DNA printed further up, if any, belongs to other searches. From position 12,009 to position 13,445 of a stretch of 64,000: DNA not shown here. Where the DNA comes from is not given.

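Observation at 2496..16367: cai/fix-like acyl-CoA cluster in a Firmicute, fused with a Bcd/EtfBA module: candidate carnitine / gamma-butyrobetaine pathway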

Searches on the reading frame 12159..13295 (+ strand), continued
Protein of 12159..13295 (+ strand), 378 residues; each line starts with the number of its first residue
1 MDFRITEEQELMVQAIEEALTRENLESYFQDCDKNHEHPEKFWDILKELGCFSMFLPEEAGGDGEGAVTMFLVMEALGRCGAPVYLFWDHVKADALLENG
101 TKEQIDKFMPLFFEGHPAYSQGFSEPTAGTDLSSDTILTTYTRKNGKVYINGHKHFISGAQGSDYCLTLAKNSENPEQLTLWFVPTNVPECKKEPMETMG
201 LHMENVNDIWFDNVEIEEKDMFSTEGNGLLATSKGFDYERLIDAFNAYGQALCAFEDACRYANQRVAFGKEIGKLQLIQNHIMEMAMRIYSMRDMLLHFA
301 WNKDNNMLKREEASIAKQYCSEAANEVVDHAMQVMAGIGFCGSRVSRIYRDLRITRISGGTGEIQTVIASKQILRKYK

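Call 46: search_protein_families(library=pfam, proteins=[L022:8655-9932:+, L036:3133-4455:+, L036:5418-6713:+, L043:14091-15362:+, L043:3313-4518:+, L025:16649-17797:+, L025:18938-20104:+, L031:15915-18449:-, L019:17278-18123:+, L019:18250-19587:+], max_evalue=0.00001)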
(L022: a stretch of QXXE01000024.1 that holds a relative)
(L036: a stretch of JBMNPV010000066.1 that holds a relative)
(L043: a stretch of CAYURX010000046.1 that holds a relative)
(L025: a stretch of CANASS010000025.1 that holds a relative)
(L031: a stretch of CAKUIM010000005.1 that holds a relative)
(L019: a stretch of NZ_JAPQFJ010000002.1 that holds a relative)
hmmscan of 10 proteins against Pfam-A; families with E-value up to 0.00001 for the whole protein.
L022:8655-9932:+ (425 aa): 1 family
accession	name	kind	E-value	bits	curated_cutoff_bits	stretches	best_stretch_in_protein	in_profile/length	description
PF07690.21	MFS_1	-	3.4e-23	82.6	33.4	1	22-369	4-344/347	Major Facilitator Superfamily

L036:3133-4455:+ (440 aa): 7 families
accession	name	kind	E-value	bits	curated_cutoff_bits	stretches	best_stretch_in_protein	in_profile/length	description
PF00158.32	Sigma54_activat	-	1.8e-60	203.9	20.2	1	105-270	1-167/168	Sigma-54 interaction domain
PF25601.1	AAA_lid_14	-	1.1e-23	83.2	27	1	276-359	1-82/87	AAA+ ATPase lid domain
PF14532.12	Sigma54_activ_2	-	4.1e-17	63.2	25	1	109-275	4-138/138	Sigma-54 interaction domain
PF07728.20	AAA_5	-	1.2e-10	42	22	1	129-253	2-127/139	AAA domain (dynein-related subfamily)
PF07724.20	AAA_2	-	2e-06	28.4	27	1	127-226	4-105/166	AAA domain (Cdc48 subfamily)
PF00004.35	AAA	-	2.5e-06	28.4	21.2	1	129-220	1-92/131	ATPase family associated with various cellular activities (AAA)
PF01078.27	Mg_chelatase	-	7.9e-06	25.8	20.3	0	186-253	96-165/207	Magnesium chelatase, subunit ChlI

L036:5418-6713:+ (431 aa): 1 family
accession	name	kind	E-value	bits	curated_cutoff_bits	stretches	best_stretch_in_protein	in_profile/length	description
PF07690.21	MFS_1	-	1.7e-32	113.1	33.4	1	24-373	2-344/347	Major Facilitator Superfamily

L043:14091-15362:+ (423 aa): 1 family
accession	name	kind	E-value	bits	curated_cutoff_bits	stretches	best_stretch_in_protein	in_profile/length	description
PF07690.21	MFS_1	-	2e-32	112.9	33.4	1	21-368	3-344/347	Major Facilitator Superfamily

L043:3313-4518:+ (401 aa): 3 families
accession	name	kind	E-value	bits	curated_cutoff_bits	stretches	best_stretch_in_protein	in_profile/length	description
PF03453.22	MoeA_N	-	1.4e-47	161.8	30.8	1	5-169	2-160/160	MoeA N-terminal region (domain I and II)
PF00994.29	MoCF_biosynth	-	7.8e-31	107.2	26.6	1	182-319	1-143/144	Probable molybdopterin binding domain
PF03454.20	MoeA_C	-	5.6e-11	43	22.1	1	337-399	5-70/72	MoeA C-terminal region (domain IV)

L025:16649-17797:+ (382 aa): 1 family
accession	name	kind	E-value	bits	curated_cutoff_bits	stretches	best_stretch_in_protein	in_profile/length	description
PF07690.21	MFS_1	-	1.7e-26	93.5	33.4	1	10-320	16-328/347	Major Facilitator Superfamily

L025:18938-20104:+ (388 aa): 1 family
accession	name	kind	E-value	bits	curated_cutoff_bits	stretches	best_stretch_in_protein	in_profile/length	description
PF00155.27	Aminotran_1_2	-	1.4e-34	120.3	19.7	1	30-381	3-361/361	Aminotransferase class I and II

L031:15915-18449:- (844 aa): 0 families

L019:17278-18123:+ (281 aa): 4 families
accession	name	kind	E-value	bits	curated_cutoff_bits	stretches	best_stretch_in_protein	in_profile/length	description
PF12833.13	HTH_18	-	8.3e-19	68.1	33.6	1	198-276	1-79/80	Helix-turn-helix domain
PF00165.29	HTH_AraC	-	1e-15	57.8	26.6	1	187-226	3-42/42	Bacterial regulatory helix-turn-helix proteins, AraC family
PF07883.17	Cupin_2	-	6.5e-09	35.8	27.2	1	21-85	3-67/70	Cupin domain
PF02311.25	AraC_binding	-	1e-08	35.5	21.1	1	19-82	6-71/135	AraC-like ligand binding domain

L019:18250-19587:+ (445 aa): 3 families
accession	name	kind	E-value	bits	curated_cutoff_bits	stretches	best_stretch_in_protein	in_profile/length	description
PF02055.22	Glyco_hydro_30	-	1.1e-55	189.5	23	1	41-380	2-348/348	Glycosyl hydrolase family 30 TIM-barrel domain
PF17189.10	Glyco_hydro_30C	-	2.9e-10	40.6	22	1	383-442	1-65/65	Glycosyl hydrolase family 30 beta sandwich domain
PF02057.21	Glyco_hydro_59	-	1.2e-07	31.7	27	1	68-199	30-148/294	Glycosyl hydrolase family 59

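Call 50: search_protein_families(library=ncbifam, proteins=[L025:18938-20104:+, L030:17676-18698:+, L022:8655-9932:+], max_evalue=1e-8)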
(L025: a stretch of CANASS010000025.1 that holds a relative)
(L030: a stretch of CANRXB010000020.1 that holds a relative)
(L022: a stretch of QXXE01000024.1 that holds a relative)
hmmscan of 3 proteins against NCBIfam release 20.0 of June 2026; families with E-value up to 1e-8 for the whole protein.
L025:18938-20104:+ (388 aa): 51 families (the best 25 are shown)
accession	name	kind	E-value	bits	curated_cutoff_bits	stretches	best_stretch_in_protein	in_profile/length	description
TIGR04350.1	C_S_lyase_PatB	subfamily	1.5e-121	406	340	1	5-385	1-383/384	PatB family C-S lyase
NF041364.1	GntC_guanitoxin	equivalog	1.7e-38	132.4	415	1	71-382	45-354/356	guanitoxin biosynthesis PLP-dependent (S)-gamma-hydroxy-L-arginine cyclodehydratase GntC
NF004770.0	PRK06108.1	subfamily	2.5e-32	112.1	422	1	28-386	36-393/396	pyridoxal phosphate-dependent aminotransferase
NF006229.0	PRK08361.1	equivalog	3.5e-31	108.6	624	1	30-387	35-390/391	aspartate aminotransferase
NF004975.0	PRK06348.1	equivalog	1.3e-29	103.4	549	1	29-382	30-380/384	pyridoxal phosphate-dependent aminotransferase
NF005855.0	PRK07777.1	equivalog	1.6e-29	103.4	553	1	71-347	73-347/391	pyridoxal phosphate-dependent aminotransferase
NF041091.1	asp_aminotase_Arch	equivalog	4.3e-28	98.2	550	1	31-383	30-373/376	aspartate aminotransferase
NF005816.0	PRK07682.1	equivalog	1.3e-27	96.5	620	1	29-386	30-384/390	aminotransferase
TIGR03540.1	DapC_direct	equivalog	9.1e-27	94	593.25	1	30-382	31-381/383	LL-diaminopimelate aminotransferase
NF006569.0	PRK09082.1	subfamily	1e-26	93.9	420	1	44-249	46-252/386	methionine aminotransferase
NF004621.0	PRK05957.1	equivalog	2e-26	92.6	498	1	64-385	66-383/389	pyridoxal phosphate-dependent aminotransferase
NF006756.0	PRK09276.1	subfamily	5.8e-26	91.3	507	1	30-383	33-384/387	LL-diaminopimelate aminotransferase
NF005732.0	PRK07550.1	equivalog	6.1e-26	91.4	366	1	70-383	77-386/389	aminotransferase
NF006488.0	PRK08912.1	equivalog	6.3e-24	84.6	498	1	79-385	77-384/387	aminotransferase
NF005744.0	PRK07568.1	subfamily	7.8e-24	84.2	389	1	66-255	69-257/398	pyridoxal phosphate-dependent aminotransferase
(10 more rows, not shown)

L030:17676-18698:+ (341 aa): 6 families
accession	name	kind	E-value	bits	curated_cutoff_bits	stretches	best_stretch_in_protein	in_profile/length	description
TIGR01891.1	amidohydrolases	subfamily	1.4e-60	205.4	153.75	1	19-339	5-322/366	amidohydrolase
NF040868.1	carboxypep_CpsA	equivalog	3.1e-59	200.7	500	1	4-339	4-334/391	carboxypeptidase CpsA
NF038260.1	ectoine_DoeB_2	equivalog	3.2e-50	171.1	550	1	17-339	10-325/378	N(2)-acetyl-L-2,4-diaminobutanoate deacetylase DoeB2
TIGR01246.1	dapE_proteo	equivalog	1.3e-10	40.8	361.8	1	26-271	12-261/370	succinyl-diaminopimelate desuccinylase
NF009557.0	PRK13009.1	equivalog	1.1e-09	38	284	1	26-271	16-265/377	succinyl-diaminopimelate desuccinylase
TIGR01900.1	dapE-gram_pos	equivalog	1.3e-09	37.4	304.2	1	26-271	16-250/351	succinyl-diaminopimelate desuccinylase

L022:8655-9932:+ (425 aa): 0 families

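Call 51: search_protein_families(library=pfam, proteins=[L030:17676-18698:+, L031:19683-21134:+, L002:8175-8708:+], max_evalue=0.001)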
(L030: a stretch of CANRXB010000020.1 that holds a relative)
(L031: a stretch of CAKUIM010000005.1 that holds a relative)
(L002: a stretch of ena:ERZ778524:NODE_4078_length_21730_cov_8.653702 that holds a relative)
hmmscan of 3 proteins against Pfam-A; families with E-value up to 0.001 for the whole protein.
L030:17676-18698:+ (341 aa): 2 families
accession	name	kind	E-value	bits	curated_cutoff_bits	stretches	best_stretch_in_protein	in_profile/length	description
PF01546.33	Peptidase_M20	-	2.1e-21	77.2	24.6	1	72-339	1-159/206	Peptidase family M20/M25/M40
PF07687.19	M20_dimer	-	5.1e-08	33.3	21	1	188-270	5-87/107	Peptidase dimerisation domain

L031:19683-21134:+ (484 aa): 0 families

L002:8175-8708:+ (177 aa): 2 families
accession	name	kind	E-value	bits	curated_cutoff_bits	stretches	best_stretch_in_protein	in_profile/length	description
PF06081.17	ArAE_1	-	2.7e-13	50.7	22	1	12-160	4-139/141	Aromatic acid exporter family member 1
PF13515.12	FUSC_2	-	4.4e-07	30.5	25.6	1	31-158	8-126/126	Fusaric acid resistance protein-like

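Call 67: search_solved_structures(query=L025:18938-20104:+, max_evalue=1e-30)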
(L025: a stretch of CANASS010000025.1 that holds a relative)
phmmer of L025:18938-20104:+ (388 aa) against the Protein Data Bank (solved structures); distinct sequences matched with E-value up to 1e-30: 16.
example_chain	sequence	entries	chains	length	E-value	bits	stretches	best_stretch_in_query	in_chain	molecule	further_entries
1c7n_A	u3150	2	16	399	4.1e-110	371.6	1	1-385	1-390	CYSTALYSIN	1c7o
6qp3_A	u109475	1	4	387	4.5e-91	308.9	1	5-385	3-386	Cystathionine beta-lyase PatB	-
4dgt_A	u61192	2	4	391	3.5e-90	305.9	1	1-385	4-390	Putative pyridoxal phosphate-dependent transferase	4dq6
9k71_A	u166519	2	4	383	1e-79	271.5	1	5-382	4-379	cysteine-S-conjugate beta-lyase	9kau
3t32_A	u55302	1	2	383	4.3e-79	269.4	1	11-382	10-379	Aminotransferase, class I/II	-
8juj_A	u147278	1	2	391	8.1e-78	265.2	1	5-382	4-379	Aspartate aminotransferase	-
8y54_A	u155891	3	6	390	7.9e-76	258.7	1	2-383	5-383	cysteine-S-conjugate beta-lyase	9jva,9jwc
3dzz_A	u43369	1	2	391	1.2e-75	258.1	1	2-383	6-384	putative pyridoxal 5'-phosphate-dependent C-S lyase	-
9m0q_A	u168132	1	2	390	5.2e-75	256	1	2-383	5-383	cysteine-S-conjugate beta-lyase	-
3b1c_A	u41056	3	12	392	1.4e-72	248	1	2-381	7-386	BetaC-S lyase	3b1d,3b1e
3l8a_A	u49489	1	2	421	1.7e-71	244.4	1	2-381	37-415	Putative aminotransferase, probable beta-cystathionase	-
7qug_A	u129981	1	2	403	8e-69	235.6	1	31-386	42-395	carbon-sulfur lyase FnaPatB1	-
1d2f_A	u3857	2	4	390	3.3e-61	210.5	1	3-380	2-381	MALY PROTEIN | Protein MalY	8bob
6qp1_A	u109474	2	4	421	6.4e-57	196.4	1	31-385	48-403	Aminotransferase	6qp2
5z0q_C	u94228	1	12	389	3.8e-55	190.5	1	8-385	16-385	Aminotransferase, class I and II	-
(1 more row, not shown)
